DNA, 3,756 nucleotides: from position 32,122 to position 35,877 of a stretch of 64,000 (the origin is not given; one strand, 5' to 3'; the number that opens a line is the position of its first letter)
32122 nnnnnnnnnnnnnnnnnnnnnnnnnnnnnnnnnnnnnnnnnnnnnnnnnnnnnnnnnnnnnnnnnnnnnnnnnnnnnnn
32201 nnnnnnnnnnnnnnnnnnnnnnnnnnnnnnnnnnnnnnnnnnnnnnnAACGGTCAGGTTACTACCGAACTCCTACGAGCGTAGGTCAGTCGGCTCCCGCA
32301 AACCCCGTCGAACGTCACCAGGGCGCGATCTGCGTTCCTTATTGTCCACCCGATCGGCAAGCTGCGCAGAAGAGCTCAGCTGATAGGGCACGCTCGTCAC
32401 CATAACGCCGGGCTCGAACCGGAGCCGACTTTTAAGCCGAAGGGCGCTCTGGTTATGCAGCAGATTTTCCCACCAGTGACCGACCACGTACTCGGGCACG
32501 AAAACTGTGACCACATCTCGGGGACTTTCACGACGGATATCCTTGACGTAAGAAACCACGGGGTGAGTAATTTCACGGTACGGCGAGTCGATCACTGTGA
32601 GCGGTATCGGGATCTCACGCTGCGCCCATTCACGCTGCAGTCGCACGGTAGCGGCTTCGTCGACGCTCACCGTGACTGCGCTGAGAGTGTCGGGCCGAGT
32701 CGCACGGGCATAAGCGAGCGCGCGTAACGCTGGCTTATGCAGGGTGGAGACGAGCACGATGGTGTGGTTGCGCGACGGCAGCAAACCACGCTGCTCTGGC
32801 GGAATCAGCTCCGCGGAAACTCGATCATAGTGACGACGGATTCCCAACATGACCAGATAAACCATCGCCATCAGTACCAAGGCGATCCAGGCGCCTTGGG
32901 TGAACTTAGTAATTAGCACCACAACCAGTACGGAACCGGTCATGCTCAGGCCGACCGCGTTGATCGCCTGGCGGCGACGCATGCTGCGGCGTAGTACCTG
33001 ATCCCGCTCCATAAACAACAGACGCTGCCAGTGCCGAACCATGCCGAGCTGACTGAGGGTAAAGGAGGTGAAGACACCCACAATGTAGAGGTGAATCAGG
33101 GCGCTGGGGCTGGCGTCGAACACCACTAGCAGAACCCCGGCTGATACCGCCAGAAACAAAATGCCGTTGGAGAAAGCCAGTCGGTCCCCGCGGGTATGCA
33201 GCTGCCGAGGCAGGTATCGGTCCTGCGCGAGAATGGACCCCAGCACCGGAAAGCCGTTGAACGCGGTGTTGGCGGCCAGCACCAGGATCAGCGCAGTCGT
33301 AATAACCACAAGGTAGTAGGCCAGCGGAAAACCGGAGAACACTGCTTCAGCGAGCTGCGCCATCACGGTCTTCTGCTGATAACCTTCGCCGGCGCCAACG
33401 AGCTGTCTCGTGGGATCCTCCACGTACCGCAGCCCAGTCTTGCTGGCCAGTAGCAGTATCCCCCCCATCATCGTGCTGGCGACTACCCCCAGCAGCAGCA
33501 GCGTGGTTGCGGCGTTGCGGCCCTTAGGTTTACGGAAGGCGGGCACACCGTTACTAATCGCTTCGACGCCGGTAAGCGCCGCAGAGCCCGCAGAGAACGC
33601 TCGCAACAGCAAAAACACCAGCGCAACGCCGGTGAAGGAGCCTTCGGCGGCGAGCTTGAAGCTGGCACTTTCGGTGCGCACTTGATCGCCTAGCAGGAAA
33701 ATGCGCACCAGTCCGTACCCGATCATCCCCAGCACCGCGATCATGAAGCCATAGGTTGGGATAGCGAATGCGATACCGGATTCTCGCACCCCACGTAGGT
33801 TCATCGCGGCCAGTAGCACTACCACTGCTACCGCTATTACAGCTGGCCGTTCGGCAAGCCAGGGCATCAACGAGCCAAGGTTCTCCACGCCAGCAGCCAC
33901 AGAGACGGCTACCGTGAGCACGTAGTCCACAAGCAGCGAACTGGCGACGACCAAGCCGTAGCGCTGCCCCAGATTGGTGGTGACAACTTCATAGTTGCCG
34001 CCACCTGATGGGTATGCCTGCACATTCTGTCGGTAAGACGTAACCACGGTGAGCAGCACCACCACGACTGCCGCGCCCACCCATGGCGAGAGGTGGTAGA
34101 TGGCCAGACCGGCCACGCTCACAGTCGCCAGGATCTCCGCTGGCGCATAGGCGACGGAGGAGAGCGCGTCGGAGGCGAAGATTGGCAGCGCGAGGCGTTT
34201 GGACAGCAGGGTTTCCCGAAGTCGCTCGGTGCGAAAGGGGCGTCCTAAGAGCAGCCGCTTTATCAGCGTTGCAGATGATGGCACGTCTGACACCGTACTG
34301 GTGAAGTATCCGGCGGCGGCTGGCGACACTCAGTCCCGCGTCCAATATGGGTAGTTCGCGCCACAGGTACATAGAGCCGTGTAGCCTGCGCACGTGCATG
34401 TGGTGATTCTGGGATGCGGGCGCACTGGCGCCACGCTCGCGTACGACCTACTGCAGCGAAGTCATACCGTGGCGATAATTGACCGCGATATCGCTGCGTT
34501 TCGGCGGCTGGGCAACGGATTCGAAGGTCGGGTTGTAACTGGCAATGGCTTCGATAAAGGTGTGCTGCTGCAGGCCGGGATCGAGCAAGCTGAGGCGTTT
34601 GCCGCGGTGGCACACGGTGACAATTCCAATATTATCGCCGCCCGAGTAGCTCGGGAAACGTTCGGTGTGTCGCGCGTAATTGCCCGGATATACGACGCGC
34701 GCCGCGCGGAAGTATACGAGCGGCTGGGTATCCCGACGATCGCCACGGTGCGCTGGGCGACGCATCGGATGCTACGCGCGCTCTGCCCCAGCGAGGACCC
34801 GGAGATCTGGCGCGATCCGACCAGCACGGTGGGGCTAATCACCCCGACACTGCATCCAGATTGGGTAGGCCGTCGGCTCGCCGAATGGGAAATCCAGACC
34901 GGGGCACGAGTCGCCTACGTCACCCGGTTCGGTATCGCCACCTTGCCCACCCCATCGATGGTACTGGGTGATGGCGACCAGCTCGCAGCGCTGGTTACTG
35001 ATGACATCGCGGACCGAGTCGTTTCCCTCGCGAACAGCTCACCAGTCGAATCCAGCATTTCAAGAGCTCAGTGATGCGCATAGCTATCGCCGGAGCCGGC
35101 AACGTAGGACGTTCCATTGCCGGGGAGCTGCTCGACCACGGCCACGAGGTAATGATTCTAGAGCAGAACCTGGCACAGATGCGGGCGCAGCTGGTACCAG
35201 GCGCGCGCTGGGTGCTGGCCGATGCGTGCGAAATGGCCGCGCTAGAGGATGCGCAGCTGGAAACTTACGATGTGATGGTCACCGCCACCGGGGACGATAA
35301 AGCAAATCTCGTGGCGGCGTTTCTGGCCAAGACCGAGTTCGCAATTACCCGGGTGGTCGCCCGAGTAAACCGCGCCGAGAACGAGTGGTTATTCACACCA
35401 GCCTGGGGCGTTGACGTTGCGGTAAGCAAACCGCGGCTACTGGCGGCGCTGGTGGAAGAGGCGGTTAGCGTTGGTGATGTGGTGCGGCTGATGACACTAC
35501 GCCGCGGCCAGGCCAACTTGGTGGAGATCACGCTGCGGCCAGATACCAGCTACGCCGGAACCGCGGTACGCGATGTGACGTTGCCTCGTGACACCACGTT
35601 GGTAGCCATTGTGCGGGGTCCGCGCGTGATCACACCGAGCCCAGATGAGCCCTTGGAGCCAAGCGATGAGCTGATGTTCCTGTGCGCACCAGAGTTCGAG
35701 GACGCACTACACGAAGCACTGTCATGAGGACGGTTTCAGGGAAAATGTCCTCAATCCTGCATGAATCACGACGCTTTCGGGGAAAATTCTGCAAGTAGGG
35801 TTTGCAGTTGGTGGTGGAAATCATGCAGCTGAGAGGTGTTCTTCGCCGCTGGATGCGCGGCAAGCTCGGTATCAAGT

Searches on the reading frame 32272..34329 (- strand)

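Call 7: search_protein_families(library=pfam, proteins=[window:32272-34329:-], max_evalue=0.01)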
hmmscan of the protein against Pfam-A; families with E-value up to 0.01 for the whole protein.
window:32272-34329:- (685 aa): 2 families
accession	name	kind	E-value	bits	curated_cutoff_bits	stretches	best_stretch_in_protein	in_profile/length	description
PF13520.12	AA_permease_2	-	1.1e-20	74.4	27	1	64-487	17-420/427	Amino acid permease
PF02705.21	K_trans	-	2e-05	23.7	24.8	1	124-204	95-174/454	K+ potassium transporter integral membrane domain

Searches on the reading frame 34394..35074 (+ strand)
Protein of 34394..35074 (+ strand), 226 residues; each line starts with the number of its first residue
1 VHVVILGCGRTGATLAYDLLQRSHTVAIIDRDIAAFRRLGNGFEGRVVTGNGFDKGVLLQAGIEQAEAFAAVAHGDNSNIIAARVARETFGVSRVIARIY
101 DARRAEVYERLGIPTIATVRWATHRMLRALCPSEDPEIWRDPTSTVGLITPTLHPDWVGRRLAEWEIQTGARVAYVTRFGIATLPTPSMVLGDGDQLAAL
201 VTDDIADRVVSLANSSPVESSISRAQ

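Call 7: search_protein_families(library=pfam, proteins=[window:34394-35074:+], max_evalue=0.01)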
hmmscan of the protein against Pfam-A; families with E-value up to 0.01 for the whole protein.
window:34394-35074:+ (226 aa): 4 families
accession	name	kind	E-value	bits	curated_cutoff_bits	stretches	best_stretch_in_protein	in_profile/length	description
PF02254.24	TrkA_N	-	2.7e-24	86.2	23.8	1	3-116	1-113/116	TrkA-N domain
PF02080.26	TrkA_C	-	9.6e-06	25.9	27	1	155-211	10-68/71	TrkA-C domain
PF01266.30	DAO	-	2.7e-05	24.3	27.9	1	2-35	1-35/353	FAD dependent oxidoreductase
PF03435.24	Sacchrp_dh_NADP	-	0.0026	18.5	25.1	1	3-40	1-40/129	Saccharopine dehydrogenase NADP binding domain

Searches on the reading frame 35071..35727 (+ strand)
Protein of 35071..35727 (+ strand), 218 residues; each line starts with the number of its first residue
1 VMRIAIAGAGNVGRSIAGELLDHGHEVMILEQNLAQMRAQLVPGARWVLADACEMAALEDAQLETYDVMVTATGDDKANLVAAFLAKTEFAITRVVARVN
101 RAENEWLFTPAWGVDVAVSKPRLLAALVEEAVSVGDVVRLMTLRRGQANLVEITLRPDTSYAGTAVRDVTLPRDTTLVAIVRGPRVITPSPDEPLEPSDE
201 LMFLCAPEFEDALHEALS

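Call 7: search_protein_families(library=pfam, proteins=[window:35071-35727:+], max_evalue=0.01)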
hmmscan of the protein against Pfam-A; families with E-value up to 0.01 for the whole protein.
window:35071-35727:+ (218 aa): 10 families
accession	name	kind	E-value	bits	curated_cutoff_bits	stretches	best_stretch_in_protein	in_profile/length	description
PF02254.24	TrkA_N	-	2.8e-22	79.6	23.8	1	4-119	1-115/116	TrkA-N domain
PF02080.26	TrkA_C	-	4.9e-12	46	27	1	150-213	1-66/71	TrkA-C domain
PF03807.23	F420_oxidored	-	2.9e-05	25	21.6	1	3-41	1-41/94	NADP oxidoreductase coenzyme F420-dependent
PF13460.12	NAD_binding_10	-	0.00014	22.2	27.2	1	8-82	2-74/184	NAD(P)H-binding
PF13241.12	NAD_binding_7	-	0.00051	21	22.1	1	3-89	9-85/104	Putative NAD(P)-binding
PF01488.26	Shikimate_DH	-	0.00051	20.6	24.3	1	3-78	14-88/138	Shikimate / quinate 5-dehydrogenase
PF02558.23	ApbA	-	0.00067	19.7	22.2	1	4-48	1-44/150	Ketopantoate reductase PanE/ApbA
PF03435.24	Sacchrp_dh_NADP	-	0.0017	19.1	25.1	1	4-102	1-109/129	Saccharopine dehydrogenase NADP binding domain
PF03446.21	NAD_binding_2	-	0.0045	17.5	21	1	3-49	1-47/161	NAD binding domain of 6-phosphogluconate dehydrogenase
PF02737.24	3HCDH_N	-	0.0049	17.2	22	1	4-61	2-58/180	3-hydroxyacyl-CoA dehydrogenase, NAD binding domain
